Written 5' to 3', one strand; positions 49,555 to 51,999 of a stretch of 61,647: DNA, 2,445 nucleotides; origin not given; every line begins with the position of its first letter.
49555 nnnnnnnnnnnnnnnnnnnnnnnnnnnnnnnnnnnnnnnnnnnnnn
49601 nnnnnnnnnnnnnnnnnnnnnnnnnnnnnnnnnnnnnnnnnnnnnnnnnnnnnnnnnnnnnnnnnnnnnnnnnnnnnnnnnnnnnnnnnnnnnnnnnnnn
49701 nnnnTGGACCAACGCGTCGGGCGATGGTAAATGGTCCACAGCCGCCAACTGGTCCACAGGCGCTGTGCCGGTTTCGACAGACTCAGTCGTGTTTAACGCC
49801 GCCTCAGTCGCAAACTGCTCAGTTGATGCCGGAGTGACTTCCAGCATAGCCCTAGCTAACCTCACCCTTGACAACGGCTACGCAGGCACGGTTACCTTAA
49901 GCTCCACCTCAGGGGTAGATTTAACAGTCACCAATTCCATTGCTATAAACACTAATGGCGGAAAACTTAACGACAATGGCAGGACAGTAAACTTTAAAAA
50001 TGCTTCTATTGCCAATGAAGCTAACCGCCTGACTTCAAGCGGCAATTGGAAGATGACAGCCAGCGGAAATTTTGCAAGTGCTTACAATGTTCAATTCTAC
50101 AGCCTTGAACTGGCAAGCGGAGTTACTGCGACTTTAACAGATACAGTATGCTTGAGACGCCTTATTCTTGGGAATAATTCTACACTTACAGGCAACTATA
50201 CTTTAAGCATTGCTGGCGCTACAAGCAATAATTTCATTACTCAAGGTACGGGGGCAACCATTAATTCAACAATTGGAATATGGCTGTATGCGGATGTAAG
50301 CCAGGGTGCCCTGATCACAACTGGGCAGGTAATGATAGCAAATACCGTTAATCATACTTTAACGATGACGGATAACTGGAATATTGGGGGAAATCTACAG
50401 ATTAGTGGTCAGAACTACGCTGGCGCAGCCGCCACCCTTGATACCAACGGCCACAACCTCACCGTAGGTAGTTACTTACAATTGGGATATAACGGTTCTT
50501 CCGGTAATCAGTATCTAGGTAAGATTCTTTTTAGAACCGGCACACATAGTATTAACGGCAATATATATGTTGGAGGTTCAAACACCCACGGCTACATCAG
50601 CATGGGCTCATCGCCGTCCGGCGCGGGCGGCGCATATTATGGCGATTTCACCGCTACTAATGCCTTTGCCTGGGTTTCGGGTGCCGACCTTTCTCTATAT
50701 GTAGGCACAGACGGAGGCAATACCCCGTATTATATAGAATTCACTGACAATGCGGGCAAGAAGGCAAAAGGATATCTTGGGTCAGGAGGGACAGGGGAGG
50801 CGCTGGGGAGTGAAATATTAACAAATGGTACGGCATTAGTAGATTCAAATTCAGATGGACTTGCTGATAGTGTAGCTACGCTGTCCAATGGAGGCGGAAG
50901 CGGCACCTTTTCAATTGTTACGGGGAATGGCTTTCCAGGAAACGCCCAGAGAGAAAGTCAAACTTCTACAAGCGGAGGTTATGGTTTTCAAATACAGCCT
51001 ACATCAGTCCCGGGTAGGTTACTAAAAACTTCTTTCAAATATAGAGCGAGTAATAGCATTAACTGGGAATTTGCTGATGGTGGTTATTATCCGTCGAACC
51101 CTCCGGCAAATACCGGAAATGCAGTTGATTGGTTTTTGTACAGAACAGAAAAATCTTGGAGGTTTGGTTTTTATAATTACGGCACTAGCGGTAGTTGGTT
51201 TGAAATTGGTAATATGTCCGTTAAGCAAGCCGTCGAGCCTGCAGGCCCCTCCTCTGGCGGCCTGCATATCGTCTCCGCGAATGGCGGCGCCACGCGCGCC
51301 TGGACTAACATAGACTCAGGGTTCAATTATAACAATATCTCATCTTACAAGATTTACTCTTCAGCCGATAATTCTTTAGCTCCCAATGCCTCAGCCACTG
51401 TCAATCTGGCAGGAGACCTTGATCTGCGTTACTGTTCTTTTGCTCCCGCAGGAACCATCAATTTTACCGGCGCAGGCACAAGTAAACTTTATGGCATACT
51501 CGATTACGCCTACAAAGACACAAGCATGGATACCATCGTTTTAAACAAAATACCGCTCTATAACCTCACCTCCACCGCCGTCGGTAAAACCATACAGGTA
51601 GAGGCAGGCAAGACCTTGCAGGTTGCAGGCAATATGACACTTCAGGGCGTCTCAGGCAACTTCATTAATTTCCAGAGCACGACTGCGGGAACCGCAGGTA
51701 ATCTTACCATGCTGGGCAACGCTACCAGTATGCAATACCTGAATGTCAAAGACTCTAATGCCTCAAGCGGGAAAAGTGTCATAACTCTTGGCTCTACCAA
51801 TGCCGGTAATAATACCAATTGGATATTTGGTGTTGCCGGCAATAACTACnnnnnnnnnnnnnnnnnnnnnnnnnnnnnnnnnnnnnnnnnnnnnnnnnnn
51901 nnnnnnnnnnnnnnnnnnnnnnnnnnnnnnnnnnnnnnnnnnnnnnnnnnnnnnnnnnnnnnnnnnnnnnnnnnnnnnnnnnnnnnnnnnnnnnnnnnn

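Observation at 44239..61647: A ~14.04-kb (~4680-aa) super-repeat organises the giant gene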

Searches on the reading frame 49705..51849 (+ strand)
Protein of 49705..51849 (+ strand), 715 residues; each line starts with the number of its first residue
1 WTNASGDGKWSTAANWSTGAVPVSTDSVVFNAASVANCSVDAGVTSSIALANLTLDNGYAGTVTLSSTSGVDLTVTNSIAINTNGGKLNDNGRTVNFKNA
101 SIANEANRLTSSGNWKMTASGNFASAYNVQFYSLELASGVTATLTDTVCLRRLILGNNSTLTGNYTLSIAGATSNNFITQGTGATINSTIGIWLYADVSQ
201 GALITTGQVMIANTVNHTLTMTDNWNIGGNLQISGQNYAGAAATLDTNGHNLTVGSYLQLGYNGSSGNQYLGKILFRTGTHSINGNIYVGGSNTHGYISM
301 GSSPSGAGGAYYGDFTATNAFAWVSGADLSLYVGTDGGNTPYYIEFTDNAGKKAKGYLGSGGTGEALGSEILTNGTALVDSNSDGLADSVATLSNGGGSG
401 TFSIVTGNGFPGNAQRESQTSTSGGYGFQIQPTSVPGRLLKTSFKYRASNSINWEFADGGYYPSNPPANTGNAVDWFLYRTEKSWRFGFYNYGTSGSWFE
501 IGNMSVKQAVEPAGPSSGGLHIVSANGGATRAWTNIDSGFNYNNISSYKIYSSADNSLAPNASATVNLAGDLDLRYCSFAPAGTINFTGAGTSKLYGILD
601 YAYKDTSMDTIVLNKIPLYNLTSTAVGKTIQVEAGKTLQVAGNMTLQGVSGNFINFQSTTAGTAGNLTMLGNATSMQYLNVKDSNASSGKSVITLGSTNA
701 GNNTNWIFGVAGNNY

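Call 16: search_protein_families(library=pfam, proteins=[window:49705-51849:+], max_evalue=1)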
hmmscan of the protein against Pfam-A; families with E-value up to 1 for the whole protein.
window:49705-51849:+ (715 aa): 3 families
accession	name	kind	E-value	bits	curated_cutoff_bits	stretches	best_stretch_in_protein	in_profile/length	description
PF14828.11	Amnionless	-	0.0048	16.2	30.4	1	7-74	7-68/442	Amnionless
PF16039.10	DUF4791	-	0.011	15.7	27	1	658-691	89-122/163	Domain of unknown function (DUF4791)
PF10983.13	DUF2793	-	0.12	12.7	27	0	505-539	18-50/87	Protein of unknown function (DUF2793)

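Call 17: search_protein_families(library=ncbifam, proteins=[window:49705-51849:+], max_evalue=0.1)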
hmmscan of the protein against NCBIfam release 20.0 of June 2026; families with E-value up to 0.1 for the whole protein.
window:49705-51849:+ (715 aa): 0 families

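Call 35: search_protein_representatives(alignment_id=A1)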
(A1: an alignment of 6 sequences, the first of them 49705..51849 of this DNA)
Query: 6 sequences, 706 profile positions. Proteins with E-value up to 0.001 (for the whole library): 2858; up to 1e-10: 862; up to 1e-30: 67. The best 150 are listed.
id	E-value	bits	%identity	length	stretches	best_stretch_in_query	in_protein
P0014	0.0e+00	1059.8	-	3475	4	1-306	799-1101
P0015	2.5e-251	852.6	-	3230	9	1-306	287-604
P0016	6.6e-150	517.4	-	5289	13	63-305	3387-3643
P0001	1.7e-92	327.6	-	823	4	1-240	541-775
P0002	3.3e-84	300.2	-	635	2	1-306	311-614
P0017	1.4e-82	294.8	-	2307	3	71-305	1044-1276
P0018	1.3e-75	271.9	-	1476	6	329-536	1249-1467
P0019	5.9e-70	253.1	-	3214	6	86-306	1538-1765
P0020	1.4e-69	251.8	-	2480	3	84-312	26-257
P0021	3.6e-69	250.5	-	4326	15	606-699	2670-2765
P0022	8.0e-69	249.4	-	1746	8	609-698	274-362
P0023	1.5e-68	248.5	-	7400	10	602-702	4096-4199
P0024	2.1e-64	234.8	-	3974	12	603-700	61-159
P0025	8.7e-59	216.2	-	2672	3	1-446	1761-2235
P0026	1.6e-57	212.0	-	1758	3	85-306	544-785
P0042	2.2e-38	148.7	-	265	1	309-541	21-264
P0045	6.5e-38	147.2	-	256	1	316-538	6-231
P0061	1.3e-34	136.2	-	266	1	310-541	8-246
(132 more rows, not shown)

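Call 48: search_protein_families(library=pfam, proteins=[P0042, P0045, P0061, P0014, P0015], max_evalue=0.01)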
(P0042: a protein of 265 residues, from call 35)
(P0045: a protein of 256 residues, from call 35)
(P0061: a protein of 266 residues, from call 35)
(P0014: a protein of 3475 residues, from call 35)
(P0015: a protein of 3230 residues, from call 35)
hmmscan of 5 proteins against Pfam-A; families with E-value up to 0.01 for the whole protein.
P0042 (265 aa): 1 family
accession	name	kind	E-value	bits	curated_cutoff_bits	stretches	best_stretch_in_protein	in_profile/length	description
PF02018.23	CBM_4_9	-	1.9e-05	25.5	25.9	1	86-190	2-115/136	Carbohydrate binding domain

P0045 (256 aa): 0 families

P0061 (266 aa): 1 family
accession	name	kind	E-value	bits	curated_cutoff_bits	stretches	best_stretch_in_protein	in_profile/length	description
PF02018.23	CBM_4_9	-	0.0026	18.6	25.9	1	72-148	2-86/136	Carbohydrate binding domain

P0014 (3475 aa): 1 family
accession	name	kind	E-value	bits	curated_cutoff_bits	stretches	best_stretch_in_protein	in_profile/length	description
PF14828.11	Amnionless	-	0.00073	18.9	30.4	0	805-850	7-52/442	Amnionless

P0015 (3230 aa): 1 family
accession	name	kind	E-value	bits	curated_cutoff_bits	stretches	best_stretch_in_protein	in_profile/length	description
PF10342.15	Kre9_KNH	-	8.7e-13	49.3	24.6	3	2211-2276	2-68/94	Kre9/KNH-like N-terminal Ig-like domain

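Call 49: search_solved_structures(query=A1, max_evalue=1)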
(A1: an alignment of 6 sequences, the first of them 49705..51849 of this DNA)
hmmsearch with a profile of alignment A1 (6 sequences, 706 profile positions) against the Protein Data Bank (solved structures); distinct sequences matched with E-value up to 1: 0.

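Call 58: predict_structure(alignment_id=A1)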
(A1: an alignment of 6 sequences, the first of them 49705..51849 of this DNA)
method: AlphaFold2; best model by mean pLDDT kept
length: 715 residues; sequences in the alignment: 6
mean_pLDDT: 50.9   pTM: 0.48
mean pLDDT of the five models: 50.9, 50.8, 50.3, 49.6, 48.1
residues with pLDDT >= 90: 81; 70-90: 128; 50-70: 59; < 50: 447
segments of 3 or more residues with pLDDT < 50: 1-24, 290-296, 300-625, 627-629, 631-715
pLDDT, mean of each block of 10 residues (from residue 1): 39 40 61 68 64 80 71 84 79 87 75 90 76 93 88 95 88 90 93 92 93 83 94 72 82 85 55 71 66 48 31 38 28 29 32 28 23 20 21 26 26 26 31 29 31 29 27 27 30 32 26 25 31 30 32 33 38 39 40 39 28 35 45 43 37 41 41 41 40 36 38 36
secondary structure, 60 per line:
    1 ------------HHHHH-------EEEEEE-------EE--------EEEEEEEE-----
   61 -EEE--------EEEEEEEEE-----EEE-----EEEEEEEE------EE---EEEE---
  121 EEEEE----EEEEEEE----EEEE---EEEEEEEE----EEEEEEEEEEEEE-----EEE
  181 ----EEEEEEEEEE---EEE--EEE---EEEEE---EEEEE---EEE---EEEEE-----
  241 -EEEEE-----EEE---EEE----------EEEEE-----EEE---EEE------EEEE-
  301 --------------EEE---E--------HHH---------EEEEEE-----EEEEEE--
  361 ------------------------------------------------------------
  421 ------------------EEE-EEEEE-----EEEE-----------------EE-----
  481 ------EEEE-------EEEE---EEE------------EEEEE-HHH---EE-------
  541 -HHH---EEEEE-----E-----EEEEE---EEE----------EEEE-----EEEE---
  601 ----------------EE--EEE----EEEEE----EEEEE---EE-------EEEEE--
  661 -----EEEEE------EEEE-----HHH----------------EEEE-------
elements in order (helices of 4 or more, strands of 3 or more residues): H13-17 E25-30 E48-55 E62-64 E73-81 E87-89 E95-102 E114-117 E121-125 E130-136 E141-144 E148-155 E160-172 E178-180 E185-194 E198-200 E203-205 E209-213 E217-221 E225-227 E231-235 E242-246 E252-254 E258-260 E271-275 E281-283 E287-289 E296-299 E315-317 E342-347 E353-358 E439-441 E443-447 E453-456 E487-490 E498-501 E505-507 E520-524 E548-552 E564-568 E572-574 E585-588 E594-597 E621-623 E628-632 E637-641 E654-658 E666-670 E677-680 E705-708

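Call 61: fold_search(model_id=the predicted structure, library=pdb)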
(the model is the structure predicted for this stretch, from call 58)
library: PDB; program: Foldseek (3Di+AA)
matches with E <= 10: 41; with E <= 0.001: 0
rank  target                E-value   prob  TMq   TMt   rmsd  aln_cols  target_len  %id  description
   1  6p5t_A                3.8e-01  0.12  0.20  0.18  18.4       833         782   13  Surface-layer (S-layer) RsaA protein from Caulobacter crescentus bound to strontium and iodide (released 2020-01-15)
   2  6n2c_B                1.2e+00  0.11  0.15  0.22  11.5       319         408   11  The Crystal Structure of Caldicellulosiruptor hydrothermalis Tapirin C-terminal domain (released 2018-12-19)
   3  6p5t_B                1.2e+00  0.08  0.20  0.19  17.0       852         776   13  Surface-layer (S-layer) RsaA protein from Caulobacter crescentus bound to strontium and iodide (released 2020-01-15)
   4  6p5t_C                1.6e+00  0.04  0.15  0.14  20.5       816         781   12  Surface-layer (S-layer) RsaA protein from Caulobacter crescentus bound to strontium and iodide (released 2020-01-15)
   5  3p4g_A                1.7e+00  0.08  0.16  0.27  13.0       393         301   14  X-ray crystal structure of a hyperactive, Ca2+-dependent, beta-helical antifreeze protein from an Antarctic bacterium (released 2011-04-27)
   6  3sze                  2.2e+00  0.06  0.20  0.17  19.4       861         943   11  Crystal structure of the passenger domain of the E. coli autotransporter EspP (released 2011-10-12)
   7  3p4g_B                2.4e+00  0.10  0.18  0.32  11.8       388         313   13  X-ray crystal structure of a hyperactive, Ca2+-dependent, beta-helical antifreeze protein from an Antarctic bacterium (released 2011-04-27)
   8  3p4g_C                2.4e+00  0.06  0.15  0.27  12.9       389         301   13  X-ray crystal structure of a hyperactive, Ca2+-dependent, beta-helical antifreeze protein from an Antarctic bacterium (released 2011-04-27)
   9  7ko9                  2.4e+00  0.03  0.15  0.18  17.3       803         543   11  Crystal structure of antigen 43 from uropathogenic Escherichia coli UTI89 (released 2022-03-09)
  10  7o7a_B                2.6e+00  0.09  0.19  0.28  12.6       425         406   10  Structure of the PL6 family alginate lyase Pedsa0632 from Pseudopedobacter saltans (released 2021-07-28)
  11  9h78_B                2.8e+00  0.02  0.09  0.14  18.4       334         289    8  [FeS] cluster-loaded SMS complex from M. jannaschii (released 2025-06-04)
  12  6p5t_D                3.2e+00  0.03  0.16  0.15  19.9       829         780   12  Surface-layer (S-layer) RsaA protein from Caulobacter crescentus bound to strontium and iodide (released 2020-01-15)
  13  7bz0_A                3.4e+00  0.02  0.11  0.14  14.2       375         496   10  complex structure of alginate lyase AlyF-OU02 with G6 (released 2021-03-10)
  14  3lyc_F                3.9e+00  0.02  0.08  0.15  13.9       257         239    9  Crystal structure of Putative pectinase (YP_001304412.1) from Parabacteroides distasonis ATCC 8503 at 2.30 A resolutio (released 2010-03-16)
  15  5z9t_A                4.0e+00  0.06  0.18  0.23  13.7       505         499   10  a new PL6 alginate lyase complex with trisaccharide (released 2019-03-27)
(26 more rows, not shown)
